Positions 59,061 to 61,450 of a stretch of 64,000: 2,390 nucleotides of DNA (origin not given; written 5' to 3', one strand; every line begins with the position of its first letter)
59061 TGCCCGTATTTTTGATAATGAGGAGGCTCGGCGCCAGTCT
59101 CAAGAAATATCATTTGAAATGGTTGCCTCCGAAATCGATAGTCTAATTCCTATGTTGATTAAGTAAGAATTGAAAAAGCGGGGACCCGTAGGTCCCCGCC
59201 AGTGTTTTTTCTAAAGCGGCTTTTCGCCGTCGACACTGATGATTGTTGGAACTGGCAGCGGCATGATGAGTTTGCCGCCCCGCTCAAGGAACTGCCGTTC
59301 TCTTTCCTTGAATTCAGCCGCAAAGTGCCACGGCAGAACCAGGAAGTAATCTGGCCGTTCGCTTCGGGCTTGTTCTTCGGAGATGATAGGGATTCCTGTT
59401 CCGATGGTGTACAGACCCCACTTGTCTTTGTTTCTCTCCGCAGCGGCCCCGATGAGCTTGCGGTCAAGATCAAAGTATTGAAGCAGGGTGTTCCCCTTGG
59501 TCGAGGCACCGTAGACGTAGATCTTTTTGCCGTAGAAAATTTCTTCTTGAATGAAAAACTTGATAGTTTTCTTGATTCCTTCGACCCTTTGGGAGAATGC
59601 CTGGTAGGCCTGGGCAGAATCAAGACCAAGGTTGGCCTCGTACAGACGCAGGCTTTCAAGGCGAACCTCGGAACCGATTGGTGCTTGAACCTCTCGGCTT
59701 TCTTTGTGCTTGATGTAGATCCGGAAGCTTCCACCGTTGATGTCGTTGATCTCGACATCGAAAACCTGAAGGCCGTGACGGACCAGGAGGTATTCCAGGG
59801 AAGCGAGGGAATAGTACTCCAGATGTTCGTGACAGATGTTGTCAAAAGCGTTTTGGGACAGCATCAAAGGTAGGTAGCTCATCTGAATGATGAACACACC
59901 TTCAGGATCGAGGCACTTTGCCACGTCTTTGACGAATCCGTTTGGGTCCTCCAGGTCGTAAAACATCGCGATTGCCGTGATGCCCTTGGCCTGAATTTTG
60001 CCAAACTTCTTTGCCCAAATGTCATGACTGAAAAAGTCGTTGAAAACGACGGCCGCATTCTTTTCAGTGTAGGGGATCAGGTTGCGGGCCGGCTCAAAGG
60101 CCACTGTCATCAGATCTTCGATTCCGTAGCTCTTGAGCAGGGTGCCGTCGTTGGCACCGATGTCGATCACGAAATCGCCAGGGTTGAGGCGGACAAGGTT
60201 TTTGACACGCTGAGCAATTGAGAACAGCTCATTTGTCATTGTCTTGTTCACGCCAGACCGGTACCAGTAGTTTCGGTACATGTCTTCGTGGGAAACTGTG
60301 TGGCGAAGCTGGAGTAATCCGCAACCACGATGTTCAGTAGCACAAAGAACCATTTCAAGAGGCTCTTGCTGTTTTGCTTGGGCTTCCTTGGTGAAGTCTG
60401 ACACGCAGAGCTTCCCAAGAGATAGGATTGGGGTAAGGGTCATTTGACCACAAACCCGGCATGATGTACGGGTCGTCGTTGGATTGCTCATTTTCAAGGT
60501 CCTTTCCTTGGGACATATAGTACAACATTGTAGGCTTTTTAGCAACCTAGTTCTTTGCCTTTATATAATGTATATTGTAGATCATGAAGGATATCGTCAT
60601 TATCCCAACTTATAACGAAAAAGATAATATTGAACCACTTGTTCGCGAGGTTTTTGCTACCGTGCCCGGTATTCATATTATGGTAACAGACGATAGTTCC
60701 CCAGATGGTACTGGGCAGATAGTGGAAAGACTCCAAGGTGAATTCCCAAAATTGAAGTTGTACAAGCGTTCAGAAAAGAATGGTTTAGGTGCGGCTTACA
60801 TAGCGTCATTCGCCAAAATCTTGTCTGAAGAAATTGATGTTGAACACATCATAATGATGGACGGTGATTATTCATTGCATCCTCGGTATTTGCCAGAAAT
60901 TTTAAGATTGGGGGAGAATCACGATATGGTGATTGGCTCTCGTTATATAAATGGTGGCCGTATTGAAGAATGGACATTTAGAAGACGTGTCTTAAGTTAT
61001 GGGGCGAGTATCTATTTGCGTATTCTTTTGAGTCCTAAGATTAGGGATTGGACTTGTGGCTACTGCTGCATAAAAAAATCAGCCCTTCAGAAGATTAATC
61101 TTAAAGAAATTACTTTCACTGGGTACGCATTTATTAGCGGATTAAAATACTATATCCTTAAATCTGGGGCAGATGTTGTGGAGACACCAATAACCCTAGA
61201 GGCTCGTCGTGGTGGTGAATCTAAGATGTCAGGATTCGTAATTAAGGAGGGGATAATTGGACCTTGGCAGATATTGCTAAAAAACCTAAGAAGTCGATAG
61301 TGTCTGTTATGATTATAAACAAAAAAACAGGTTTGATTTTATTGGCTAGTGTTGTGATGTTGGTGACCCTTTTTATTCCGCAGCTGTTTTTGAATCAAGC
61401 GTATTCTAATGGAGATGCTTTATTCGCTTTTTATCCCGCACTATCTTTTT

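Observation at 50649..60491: B12-radical SAM enzyme and TylCIII-like sugar C-methyltransferase inside the glycan locus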

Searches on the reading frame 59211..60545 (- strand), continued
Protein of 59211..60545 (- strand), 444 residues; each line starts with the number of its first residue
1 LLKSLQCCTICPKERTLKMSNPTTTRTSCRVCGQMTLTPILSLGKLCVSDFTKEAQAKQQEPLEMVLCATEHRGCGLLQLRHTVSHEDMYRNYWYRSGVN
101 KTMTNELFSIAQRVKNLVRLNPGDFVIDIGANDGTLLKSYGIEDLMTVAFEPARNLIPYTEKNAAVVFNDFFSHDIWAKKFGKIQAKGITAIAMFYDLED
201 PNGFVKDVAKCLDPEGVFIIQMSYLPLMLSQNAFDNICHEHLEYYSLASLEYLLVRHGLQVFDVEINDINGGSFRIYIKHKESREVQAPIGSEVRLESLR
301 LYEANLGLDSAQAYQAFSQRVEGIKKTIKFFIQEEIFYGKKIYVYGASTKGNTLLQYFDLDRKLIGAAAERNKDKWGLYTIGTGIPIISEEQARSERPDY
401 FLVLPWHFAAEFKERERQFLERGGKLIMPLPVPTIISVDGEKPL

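Call 55: search_protein_families(library=ncbifam, proteins=[L054:4852-5943:+, L050:4884-5951:+, L091:4896-5942:+, L104:698-1741:+, L078:1758-2741:+, L082:5627-6625:+, L033:2502-3437:+, L082:5173-5625:+, L054:7302-7733:+], max_evalue=1e-10)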
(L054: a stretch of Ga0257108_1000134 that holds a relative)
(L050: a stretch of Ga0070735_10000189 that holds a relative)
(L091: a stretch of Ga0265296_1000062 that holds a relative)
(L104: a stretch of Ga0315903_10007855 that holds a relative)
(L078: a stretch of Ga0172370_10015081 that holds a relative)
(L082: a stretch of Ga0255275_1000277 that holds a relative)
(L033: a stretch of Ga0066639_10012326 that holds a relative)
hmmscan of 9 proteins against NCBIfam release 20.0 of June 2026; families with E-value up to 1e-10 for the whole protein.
L054:4852-5943:+ (363 aa): 6 families
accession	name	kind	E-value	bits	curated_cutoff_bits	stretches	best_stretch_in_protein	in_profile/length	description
TIGR01472.1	gmd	equivalog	2.5e-114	382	415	1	2-317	1-340/342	GDP-mannose 4,6-dehydratase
TIGR01181.1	dTDP_gluc_dehyt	equivalog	8.8e-26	90.7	365.1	1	4-310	2-306/321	dTDP-glucose 4,6-dehydratase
TIGR04180.1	EDH_00030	hypoth_equivalog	1.4e-24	86.7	475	1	5-302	2-296/297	NAD-dependent 4,6-dehydratase LegB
TIGR01179.1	galE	equivalog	1.1e-17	63.9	262.3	1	4-170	2-166/332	UDP-glucose 4-epimerase GalE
TIGR02622.1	CDP_4_6_dhtase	equivalog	3.4e-17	62.6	278.45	1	2-312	5-327/352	CDP-glucose 4,6-dehydratase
NF007582.0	PRK10217.1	equivalog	6.5e-11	41.9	698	0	1-263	1-271/355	dTDP-glucose 4,6-dehydratase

L050:4884-5951:+ (355 aa): 6 families
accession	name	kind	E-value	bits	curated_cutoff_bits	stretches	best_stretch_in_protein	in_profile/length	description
TIGR01472.1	gmd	equivalog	3.6e-95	319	415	1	28-339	1-341/342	GDP-mannose 4,6-dehydratase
TIGR01181.1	dTDP_gluc_dehyt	equivalog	1.2e-22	80.5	365.1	1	60-331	37-306/321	dTDP-glucose 4,6-dehydratase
TIGR04180.1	EDH_00030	hypoth_equivalog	2.9e-20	72.6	475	1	31-323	2-296/297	NAD-dependent 4,6-dehydratase LegB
TIGR01179.1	galE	equivalog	6.2e-17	61.4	262.3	1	31-190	3-165/332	UDP-glucose 4-epimerase GalE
TIGR02622.1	CDP_4_6_dhtase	equivalog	1e-15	57.8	278.45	1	28-186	5-170/352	CDP-glucose 4,6-dehydratase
NF043036.1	ErythonDh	equivalog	4.7e-12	45.7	325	1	31-185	4-164/321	D-erythronate dehydrogenase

L091:4896-5942:+ (348 aa): 6 families
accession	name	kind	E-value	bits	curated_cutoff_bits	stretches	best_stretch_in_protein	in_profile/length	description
TIGR01472.1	gmd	equivalog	1.7e-114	382.6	415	1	2-317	1-340/342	GDP-mannose 4,6-dehydratase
TIGR01181.1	dTDP_gluc_dehyt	equivalog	6.6e-27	94.4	365.1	1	4-316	2-312/321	dTDP-glucose 4,6-dehydratase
TIGR02622.1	CDP_4_6_dhtase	equivalog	9.6e-22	77.6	278.45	1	2-116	5-120/352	CDP-glucose 4,6-dehydratase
TIGR04180.1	EDH_00030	hypoth_equivalog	1.1e-21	77.2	475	1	5-301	2-295/297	NAD-dependent 4,6-dehydratase LegB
TIGR01179.1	galE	equivalog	1.8e-21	76.4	262.3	1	5-164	3-160/332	UDP-glucose 4-epimerase GalE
NF007582.0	PRK10217.1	equivalog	1.8e-14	53.6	698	1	1-306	1-322/355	dTDP-glucose 4,6-dehydratase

L104:698-1741:+ (347 aa): 4 families
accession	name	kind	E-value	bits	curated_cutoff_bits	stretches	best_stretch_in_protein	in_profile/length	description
TIGR01472.1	gmd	equivalog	3.6e-63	213.8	415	1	31-342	1-337/342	GDP-mannose 4,6-dehydratase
TIGR01181.1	dTDP_gluc_dehyt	equivalog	5.7e-14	51.9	365.1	1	78-344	50-312/321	dTDP-glucose 4,6-dehydratase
TIGR01179.1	galE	equivalog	5.7e-12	45.1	262.3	1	40-338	9-320/332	UDP-glucose 4-epimerase GalE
TIGR02197.1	heptose_epim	equivalog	6.3e-11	42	274.6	1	120-344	83-314/316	ADP-glyceromanno-heptose 6-epimerase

L078:1758-2741:+ (327 aa): 3 families
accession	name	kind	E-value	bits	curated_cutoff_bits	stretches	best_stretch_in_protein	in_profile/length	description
TIGR01472.1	gmd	equivalog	1.1e-113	379.9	415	1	2-323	1-341/342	GDP-mannose 4,6-dehydratase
TIGR04180.1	EDH_00030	hypoth_equivalog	1.9e-19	69.9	475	1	5-307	2-296/297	NAD-dependent 4,6-dehydratase LegB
TIGR01181.1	dTDP_gluc_dehyt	equivalog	6.4e-18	64.9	365.1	1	5-319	3-310/321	dTDP-glucose 4,6-dehydratase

L082:5627-6625:+ (332 aa): 4 families
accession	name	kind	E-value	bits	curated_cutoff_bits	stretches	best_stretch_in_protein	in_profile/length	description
TIGR01472.1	gmd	equivalog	1.5e-111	372.9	415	1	6-326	1-340/342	GDP-mannose 4,6-dehydratase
TIGR01181.1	dTDP_gluc_dehyt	equivalog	2.1e-19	69.8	365.1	1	8-326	2-313/321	dTDP-glucose 4,6-dehydratase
TIGR04180.1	EDH_00030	hypoth_equivalog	8.5e-17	61.1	475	1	9-310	2-295/297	NAD-dependent 4,6-dehydratase LegB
TIGR02622.1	CDP_4_6_dhtase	equivalog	1.4e-11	44.1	278.45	0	5-176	4-172/352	CDP-glucose 4,6-dehydratase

L033:2502-3437:+ (311 aa): 12 families
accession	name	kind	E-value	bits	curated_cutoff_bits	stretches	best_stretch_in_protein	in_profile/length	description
NF047922.1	GDPFucSynFcl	equivalog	3.4e-87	292.7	500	1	4-310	1-305/308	GDP-L-fucose synthase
TIGR01181.1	dTDP_gluc_dehyt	equivalog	3.4e-31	108.5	365.1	1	44-310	58-315/321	dTDP-glucose 4,6-dehydratase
TIGR04180.1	EDH_00030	hypoth_equivalog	3.9e-28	98.4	475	1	44-266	57-265/297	NAD-dependent 4,6-dehydratase LegB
TIGR01179.1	galE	equivalog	4.8e-25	88.1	262.3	1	7-307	1-326/332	UDP-glucose 4-epimerase GalE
NF007582.0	PRK10217.1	equivalog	3e-20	72.6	698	1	131-310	153-335/355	dTDP-glucose 4,6-dehydratase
NF007490.0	PRK10084.1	subfamily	5e-19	68.5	649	1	134-310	163-338/361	dTDP-glucose 4,6-dehydratase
NF011728.1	PRK15181.1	equivalog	1.3e-18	67.1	760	1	43-308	76-339/348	Vi polysaccharide biosynthesis UDP-N-acetylglucosaminuronic acid C-4 epimerase TviC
TIGR02197.1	heptose_epim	equivalog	2.9e-15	56.3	274.6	1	8-307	1-314/316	ADP-glyceromanno-heptose 6-epimerase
NF042422.1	oxyalk_red_OleD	equivalog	6.6e-15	55.3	580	1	7-229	2-217/329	2-alkyl-3-oxoalkanoate reductase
TIGR03466.1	HpnA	hypoth_equivalog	2e-13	50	367.65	0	7-257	2-246/327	hopanoid-associated sugar epimerase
NF007956.0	PRK10675.1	subfamily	4.7e-13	49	394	0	41-306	55-329/338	UDP-glucose 4-epimerase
TIGR02622.1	CDP_4_6_dhtase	equivalog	8.3e-11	41.6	278.45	0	5-307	4-331/352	CDP-glucose 4,6-dehydratase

L082:5173-5625:+ (150 aa): 2 families
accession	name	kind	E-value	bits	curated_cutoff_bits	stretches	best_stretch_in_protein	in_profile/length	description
NF011963.0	PRK15434.1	subfamily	2.3e-19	69.6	146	1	1-128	1-131/159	GDP-mannose mannosyl hydrolase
NF003787.0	PRK05379.1-4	equivalog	2.7e-11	43.1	449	1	15-126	206-319/346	bifunctional nicotinamide-nucleotide adenylyltransferase/Nudix hydroxylase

L054:7302-7733:+ (143 aa): 0 families

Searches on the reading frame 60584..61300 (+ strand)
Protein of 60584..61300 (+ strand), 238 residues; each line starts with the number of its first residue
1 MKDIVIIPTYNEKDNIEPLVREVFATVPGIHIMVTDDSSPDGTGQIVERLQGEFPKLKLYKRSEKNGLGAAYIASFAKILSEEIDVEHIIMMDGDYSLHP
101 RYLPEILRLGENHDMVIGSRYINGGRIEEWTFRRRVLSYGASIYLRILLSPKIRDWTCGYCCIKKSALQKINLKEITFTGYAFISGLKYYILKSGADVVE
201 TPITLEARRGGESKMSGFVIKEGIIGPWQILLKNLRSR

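Call 5: search_protein_families(library=pfam, proteins=[window:60584-61300:+], max_evalue=0.01)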
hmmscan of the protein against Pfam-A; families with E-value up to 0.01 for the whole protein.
window:60584-61300:+ (238 aa): 2 families
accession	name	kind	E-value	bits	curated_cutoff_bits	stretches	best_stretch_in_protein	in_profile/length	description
PF00535.33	Glycos_transf_2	-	3.7e-24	86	23.3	1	5-171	2-167/168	Glycosyl transferase family 2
PF13641.12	Glyco_tranf_2_3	-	4.1e-07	30.7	27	1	5-119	5-122/230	Glycosyltransferase like family 2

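Call 6: search_protein_families(library=ncbifam, proteins=[window:60584-61300:+], max_evalue=0.01)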
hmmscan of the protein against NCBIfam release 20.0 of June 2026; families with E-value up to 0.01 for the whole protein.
window:60584-61300:+ (238 aa): 15 families
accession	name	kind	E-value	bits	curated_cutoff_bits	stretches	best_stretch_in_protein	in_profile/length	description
TIGR04182.1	glyco_TIGR04182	equivalog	3.6e-14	52.8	325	1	4-217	3-203/293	S-layer glycoprotein N-glycosyltransferase AglJ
NF053846.1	glyco_with_XrtP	equivalog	3.4e-07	29.3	520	1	6-103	46-151/440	XrtP-associated glycosyltransferase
TIGR03937.1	PgaC_IcaA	equivalog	3.5e-07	29.5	422.3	1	5-98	49-138/407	poly-beta-1,6-N-acetyl-D-glucosamine synthase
NF047588.1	GlcsyltransPgfSStrep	equivalog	1.8e-06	27.4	500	1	1-136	1-137/308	glycosyltransferase PgfS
NF041391.1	DPhHxTase_Halo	equivalog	2.5e-06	26.6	375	1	9-216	3-193/213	dolichyl-phosphate hexose transferase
TIGR04283.1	glyco_like_mftF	equivalog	2.2e-05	24.2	182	1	5-52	3-51/221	TIGR04283 family arsenosugar biosynthesis glycosyltransferase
NF058614.1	PPMAGASynPpgS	equivalog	0.00012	21.6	370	1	5-205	4-196/226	polyprenyl-phospho-N-acetylgalactosaminyl synthase PpgS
NF045692.1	OglycostaseCruG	equivalog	0.00028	20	600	1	5-111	45-153/386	2'-O-glycosyltransferase CruG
NF038302.1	EPS_HpsE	equivalog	0.00044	19.3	300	1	5-115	5-116/307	hormogonium polysaccharide biosynthesis glycosyltransferase HpsE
NF047683.1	TeichurnBiosyTuaG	equivalog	0.0006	19.5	400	1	5-107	10-108/252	teichuronic acid biosynthesis protein TuaG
NF007482.0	PRK10073.1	equivalog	0.00097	18.2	423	1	5-115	10-115/334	glycosyltransferase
TIGR03469.1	HpnB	hypoth_equivalog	0.0016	17.6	379.25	1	5-55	48-100/386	hopene-associated glycosyltransferase HpnB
NF050050.1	ProtGlycPglI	equivalog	0.0026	17.2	500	1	5-66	6-69/306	GalNAc(5)-diNAcBac-PP-undecaprenol beta-1,3-glucosyltransferase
TIGR03111.1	glyc2_xrt_Gpos1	hypoth_equivalog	0.0047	15.8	363.95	1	5-108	53-154/439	TIGR03111 family XrtG-associated glycosyltransferase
NF041875.1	EPS_EpsD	equivalog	0.0067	15.9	370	0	5-110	3-104/325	exopolysaccharide biosynthesis glycosyltransferase EpsD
